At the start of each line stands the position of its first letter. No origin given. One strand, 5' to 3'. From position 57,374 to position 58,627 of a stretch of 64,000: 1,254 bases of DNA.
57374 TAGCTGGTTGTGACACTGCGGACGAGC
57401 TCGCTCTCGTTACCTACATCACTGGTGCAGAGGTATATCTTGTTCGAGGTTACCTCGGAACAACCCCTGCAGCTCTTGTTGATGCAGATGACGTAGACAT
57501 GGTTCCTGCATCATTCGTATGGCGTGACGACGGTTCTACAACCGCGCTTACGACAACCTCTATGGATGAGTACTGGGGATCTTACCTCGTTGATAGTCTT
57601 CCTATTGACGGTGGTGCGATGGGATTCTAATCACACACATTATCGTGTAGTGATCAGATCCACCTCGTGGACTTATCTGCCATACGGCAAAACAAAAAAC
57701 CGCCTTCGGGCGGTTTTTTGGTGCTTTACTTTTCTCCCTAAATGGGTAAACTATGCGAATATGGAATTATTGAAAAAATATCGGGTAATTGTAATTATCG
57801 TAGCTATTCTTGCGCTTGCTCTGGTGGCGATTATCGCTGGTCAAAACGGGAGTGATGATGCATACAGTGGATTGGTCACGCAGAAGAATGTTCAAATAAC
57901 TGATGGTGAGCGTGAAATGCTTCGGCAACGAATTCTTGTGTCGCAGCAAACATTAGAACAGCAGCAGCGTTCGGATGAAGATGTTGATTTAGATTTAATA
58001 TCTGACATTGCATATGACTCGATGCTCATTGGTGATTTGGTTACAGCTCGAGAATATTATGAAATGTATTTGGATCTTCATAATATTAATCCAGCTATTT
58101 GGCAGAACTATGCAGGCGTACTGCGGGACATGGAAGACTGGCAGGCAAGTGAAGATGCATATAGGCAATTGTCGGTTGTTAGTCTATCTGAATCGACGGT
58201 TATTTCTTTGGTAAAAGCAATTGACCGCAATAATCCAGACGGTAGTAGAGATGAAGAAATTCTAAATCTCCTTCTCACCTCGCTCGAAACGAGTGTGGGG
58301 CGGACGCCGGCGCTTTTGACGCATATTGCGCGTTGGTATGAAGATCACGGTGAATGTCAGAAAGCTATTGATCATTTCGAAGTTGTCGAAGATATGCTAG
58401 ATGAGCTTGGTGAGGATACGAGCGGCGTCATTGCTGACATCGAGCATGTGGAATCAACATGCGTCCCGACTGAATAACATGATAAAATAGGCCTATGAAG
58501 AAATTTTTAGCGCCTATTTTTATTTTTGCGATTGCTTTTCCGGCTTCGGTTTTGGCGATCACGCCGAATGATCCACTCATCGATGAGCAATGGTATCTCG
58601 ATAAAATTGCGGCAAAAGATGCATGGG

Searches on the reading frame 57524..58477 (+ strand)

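Call 65: search_protein_families(library=pfam, proteins=[window:57524-58477:+], max_evalue=0.0001)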
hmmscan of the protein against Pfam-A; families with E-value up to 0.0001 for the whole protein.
window:57524-58477:+ (317 aa): 1 family
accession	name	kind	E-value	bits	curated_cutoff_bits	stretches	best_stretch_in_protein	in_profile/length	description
PF13424.12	TPR_12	-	2.4e-05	24.9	30.1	0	261-292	44-75/77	Tetratricopeptide repeat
